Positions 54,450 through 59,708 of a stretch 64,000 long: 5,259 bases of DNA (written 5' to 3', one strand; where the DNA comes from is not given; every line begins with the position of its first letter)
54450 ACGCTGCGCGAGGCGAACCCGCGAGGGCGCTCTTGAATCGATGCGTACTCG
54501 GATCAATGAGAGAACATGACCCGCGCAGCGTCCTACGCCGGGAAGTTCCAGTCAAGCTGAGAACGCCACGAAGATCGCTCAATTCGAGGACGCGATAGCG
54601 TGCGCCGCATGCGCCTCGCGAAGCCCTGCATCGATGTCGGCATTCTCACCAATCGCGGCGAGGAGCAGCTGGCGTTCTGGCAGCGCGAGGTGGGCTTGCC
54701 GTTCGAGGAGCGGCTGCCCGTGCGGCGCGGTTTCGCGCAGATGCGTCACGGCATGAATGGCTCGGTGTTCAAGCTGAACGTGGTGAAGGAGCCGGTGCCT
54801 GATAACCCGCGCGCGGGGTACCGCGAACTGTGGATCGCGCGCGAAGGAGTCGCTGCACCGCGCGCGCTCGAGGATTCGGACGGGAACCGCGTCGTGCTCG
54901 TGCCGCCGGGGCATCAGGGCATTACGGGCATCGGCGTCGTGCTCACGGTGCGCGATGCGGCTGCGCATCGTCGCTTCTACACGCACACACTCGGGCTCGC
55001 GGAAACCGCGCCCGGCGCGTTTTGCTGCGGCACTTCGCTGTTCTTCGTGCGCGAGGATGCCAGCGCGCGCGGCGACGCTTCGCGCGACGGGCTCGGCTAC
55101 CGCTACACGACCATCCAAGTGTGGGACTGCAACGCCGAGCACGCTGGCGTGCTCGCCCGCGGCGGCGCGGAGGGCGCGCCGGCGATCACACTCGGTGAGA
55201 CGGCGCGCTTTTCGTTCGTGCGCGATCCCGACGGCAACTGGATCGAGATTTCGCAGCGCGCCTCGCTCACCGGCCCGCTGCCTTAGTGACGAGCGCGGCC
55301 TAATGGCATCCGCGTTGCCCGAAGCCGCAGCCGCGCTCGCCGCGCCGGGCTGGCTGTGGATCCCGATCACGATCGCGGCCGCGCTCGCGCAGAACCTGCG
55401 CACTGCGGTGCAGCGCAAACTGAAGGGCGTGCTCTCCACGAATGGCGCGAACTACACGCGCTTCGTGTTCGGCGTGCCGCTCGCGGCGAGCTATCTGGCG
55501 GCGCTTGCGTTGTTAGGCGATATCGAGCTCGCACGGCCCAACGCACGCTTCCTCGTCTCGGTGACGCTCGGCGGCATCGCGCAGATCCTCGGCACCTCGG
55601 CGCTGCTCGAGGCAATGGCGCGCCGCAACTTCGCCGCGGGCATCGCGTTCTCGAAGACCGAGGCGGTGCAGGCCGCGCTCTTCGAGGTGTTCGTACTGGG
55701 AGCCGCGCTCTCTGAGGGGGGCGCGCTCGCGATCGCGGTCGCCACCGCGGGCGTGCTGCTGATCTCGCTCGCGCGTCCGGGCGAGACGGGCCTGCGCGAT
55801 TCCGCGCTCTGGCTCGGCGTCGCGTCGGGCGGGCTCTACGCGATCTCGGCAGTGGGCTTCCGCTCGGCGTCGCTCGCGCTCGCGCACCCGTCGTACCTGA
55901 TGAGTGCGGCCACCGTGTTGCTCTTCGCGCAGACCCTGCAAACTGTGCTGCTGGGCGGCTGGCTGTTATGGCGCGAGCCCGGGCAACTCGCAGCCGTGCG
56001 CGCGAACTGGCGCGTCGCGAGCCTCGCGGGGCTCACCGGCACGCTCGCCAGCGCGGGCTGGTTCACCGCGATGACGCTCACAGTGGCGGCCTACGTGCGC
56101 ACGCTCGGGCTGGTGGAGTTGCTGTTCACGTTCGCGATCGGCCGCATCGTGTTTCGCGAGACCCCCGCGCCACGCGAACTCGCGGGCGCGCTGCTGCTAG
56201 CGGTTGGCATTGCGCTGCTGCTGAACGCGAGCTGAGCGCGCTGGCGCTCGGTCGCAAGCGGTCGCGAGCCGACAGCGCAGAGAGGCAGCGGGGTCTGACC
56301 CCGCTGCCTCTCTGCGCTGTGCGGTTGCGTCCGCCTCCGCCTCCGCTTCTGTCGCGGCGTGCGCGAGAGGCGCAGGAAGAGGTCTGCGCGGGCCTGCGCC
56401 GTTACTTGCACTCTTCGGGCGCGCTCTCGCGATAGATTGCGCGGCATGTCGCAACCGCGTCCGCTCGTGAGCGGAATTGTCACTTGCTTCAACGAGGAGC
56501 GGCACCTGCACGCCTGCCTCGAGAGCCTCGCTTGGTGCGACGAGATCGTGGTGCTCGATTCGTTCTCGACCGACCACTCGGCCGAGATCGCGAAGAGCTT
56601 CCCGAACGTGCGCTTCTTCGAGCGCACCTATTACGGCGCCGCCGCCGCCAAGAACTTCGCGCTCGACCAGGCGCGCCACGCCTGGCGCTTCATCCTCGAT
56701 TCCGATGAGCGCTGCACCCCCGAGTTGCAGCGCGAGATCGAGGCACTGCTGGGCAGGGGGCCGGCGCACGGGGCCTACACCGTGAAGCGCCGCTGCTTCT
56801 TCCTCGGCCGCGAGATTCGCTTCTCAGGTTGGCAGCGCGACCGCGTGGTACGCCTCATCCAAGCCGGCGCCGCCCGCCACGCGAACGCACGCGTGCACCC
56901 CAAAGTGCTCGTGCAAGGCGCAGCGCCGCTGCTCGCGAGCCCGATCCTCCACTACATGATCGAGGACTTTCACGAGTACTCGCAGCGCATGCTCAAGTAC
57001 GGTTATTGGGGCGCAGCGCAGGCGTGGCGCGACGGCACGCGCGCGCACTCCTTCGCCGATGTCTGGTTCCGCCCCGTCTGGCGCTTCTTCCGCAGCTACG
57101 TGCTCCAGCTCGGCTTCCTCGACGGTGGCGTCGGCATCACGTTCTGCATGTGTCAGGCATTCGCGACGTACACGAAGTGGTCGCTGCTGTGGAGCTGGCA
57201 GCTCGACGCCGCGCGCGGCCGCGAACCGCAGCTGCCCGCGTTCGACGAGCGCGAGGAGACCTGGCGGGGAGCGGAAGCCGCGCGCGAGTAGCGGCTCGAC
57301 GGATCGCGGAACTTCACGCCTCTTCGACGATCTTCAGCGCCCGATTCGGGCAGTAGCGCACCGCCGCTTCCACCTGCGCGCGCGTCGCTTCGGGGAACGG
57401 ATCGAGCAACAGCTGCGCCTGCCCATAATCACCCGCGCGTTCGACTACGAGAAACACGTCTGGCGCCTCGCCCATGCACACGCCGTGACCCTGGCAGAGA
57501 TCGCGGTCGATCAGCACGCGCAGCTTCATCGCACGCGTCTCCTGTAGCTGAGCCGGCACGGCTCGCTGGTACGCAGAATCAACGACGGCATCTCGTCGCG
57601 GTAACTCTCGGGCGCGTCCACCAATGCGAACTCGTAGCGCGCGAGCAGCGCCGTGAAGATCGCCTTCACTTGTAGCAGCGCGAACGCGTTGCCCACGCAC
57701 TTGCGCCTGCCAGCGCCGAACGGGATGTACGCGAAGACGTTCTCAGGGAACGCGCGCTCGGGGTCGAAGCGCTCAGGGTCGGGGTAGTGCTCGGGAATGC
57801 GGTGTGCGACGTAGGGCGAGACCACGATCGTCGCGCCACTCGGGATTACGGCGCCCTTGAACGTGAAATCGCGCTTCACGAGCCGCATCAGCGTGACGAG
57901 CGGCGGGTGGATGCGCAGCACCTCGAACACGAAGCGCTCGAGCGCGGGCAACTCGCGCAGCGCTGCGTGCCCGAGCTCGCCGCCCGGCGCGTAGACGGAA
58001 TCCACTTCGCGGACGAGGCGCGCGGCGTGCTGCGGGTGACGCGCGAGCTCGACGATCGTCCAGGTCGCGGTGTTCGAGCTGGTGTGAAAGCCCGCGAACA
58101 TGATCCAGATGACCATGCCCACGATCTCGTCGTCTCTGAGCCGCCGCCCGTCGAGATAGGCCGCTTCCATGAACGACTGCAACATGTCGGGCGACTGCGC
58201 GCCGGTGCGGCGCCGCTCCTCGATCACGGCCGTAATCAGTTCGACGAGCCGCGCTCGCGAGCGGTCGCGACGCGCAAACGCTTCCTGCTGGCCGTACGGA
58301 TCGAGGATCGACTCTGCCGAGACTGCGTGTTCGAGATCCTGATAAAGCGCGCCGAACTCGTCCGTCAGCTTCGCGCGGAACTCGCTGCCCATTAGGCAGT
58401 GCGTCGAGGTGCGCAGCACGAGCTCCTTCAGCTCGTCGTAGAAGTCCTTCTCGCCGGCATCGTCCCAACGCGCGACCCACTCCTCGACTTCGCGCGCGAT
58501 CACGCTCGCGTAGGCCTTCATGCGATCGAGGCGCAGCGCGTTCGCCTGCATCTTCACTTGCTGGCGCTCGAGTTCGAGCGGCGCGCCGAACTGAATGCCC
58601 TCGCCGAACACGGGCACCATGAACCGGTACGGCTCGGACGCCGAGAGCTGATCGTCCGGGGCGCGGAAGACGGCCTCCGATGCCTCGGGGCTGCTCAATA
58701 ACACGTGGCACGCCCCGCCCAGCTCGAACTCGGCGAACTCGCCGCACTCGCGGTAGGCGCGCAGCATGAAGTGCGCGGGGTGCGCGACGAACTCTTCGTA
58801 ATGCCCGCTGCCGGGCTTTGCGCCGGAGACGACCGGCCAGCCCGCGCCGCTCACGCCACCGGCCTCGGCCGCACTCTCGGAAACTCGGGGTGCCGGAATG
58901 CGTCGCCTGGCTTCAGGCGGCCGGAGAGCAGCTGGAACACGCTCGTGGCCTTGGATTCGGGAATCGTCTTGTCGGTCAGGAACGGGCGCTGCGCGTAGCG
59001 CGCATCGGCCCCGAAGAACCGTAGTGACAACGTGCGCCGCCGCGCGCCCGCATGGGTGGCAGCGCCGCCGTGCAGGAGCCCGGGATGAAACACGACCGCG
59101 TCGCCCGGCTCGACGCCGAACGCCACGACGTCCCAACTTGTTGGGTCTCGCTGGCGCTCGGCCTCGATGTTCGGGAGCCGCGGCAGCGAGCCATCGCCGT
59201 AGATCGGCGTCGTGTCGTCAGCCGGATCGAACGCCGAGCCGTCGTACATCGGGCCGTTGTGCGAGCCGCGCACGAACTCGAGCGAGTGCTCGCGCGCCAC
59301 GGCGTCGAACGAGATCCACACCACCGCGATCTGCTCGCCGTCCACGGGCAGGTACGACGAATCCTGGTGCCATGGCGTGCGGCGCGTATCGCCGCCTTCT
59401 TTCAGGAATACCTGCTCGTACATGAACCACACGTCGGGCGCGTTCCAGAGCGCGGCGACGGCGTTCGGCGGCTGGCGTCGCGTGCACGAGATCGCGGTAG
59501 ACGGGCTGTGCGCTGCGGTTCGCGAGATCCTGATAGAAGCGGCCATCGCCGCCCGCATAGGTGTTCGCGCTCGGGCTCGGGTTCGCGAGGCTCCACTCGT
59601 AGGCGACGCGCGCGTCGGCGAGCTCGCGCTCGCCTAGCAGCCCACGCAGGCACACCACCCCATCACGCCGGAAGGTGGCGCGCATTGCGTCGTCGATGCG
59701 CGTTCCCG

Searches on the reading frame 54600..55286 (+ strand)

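Call 22: search_protein_families(library=pfam, proteins=[window:54600-55286:+], max_evalue=0.001)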
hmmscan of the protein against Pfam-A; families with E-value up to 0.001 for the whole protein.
window:54600-55286:+ (228 aa): 1 family
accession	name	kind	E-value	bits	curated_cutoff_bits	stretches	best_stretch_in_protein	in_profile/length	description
PF00903.31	Glyoxalase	-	3.1e-08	34.5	20.6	1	113-217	5-121/121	Glyoxalase/Bleomycin resistance protein/Dioxygenase superfamily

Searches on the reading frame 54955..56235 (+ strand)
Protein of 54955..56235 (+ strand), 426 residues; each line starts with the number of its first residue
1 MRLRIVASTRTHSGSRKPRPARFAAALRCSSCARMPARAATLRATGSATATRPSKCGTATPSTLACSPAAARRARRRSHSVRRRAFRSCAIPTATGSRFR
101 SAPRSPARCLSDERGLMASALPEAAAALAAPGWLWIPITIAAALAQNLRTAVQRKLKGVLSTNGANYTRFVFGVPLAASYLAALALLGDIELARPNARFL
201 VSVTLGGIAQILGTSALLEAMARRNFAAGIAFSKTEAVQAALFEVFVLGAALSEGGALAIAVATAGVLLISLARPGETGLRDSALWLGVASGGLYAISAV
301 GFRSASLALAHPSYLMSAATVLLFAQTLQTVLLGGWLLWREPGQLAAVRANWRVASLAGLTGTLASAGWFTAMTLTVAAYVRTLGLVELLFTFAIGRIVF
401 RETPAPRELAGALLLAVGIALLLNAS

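Call 22: search_protein_families(library=pfam, proteins=[window:54955-56235:+], max_evalue=0.001)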
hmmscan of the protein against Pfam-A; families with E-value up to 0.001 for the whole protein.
window:54955-56235:+ (426 aa): 1 family
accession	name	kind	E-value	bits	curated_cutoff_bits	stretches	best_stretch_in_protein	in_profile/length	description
PF00892.27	EamA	-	8.2e-10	39.5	28.2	2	292-423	11-134/135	EamA-like transporter family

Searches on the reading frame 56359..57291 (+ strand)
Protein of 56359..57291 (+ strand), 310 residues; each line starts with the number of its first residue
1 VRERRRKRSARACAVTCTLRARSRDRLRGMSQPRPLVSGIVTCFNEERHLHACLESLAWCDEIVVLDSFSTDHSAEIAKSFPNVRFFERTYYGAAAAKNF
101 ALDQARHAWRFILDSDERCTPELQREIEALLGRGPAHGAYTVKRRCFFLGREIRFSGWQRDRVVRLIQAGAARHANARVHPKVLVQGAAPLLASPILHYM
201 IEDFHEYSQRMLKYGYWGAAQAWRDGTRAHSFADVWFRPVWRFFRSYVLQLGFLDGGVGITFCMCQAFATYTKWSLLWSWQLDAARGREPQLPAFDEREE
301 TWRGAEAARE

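Call 22: search_protein_families(library=pfam, proteins=[window:56359-57291:+], max_evalue=0.001)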
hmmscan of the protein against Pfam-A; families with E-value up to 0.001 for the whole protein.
window:56359-57291:+ (310 aa): 1 family
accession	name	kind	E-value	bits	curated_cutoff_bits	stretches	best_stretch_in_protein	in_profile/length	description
PF00535.33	Glycos_transf_2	-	6e-17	62.5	23.3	1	40-147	3-119/168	Glycosyl transferase family 2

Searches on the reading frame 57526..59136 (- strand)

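Call 22: search_protein_families(library=pfam, proteins=[window:57526-59136:-], max_evalue=0.001)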
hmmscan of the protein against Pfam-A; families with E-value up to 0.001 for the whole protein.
window:57526-59136:- (536 aa): 1 family
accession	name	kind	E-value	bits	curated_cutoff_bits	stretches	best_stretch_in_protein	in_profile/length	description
PF00067.27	p450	-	3.9e-66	224.1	22.8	1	119-524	21-455/462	Cytochrome P450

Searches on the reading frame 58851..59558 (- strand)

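Call 22: search_protein_families(library=pfam, proteins=[window:58851-59558:-], max_evalue=0.001)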
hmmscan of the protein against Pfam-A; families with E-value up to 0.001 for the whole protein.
window:58851-59558:- (235 aa): 1 family
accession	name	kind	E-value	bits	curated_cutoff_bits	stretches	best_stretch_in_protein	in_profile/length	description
PF05721.19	PhyH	-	1.2e-16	62.1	22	1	33-175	74-212/213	Phytanoyl-CoA dioxygenase (PhyH)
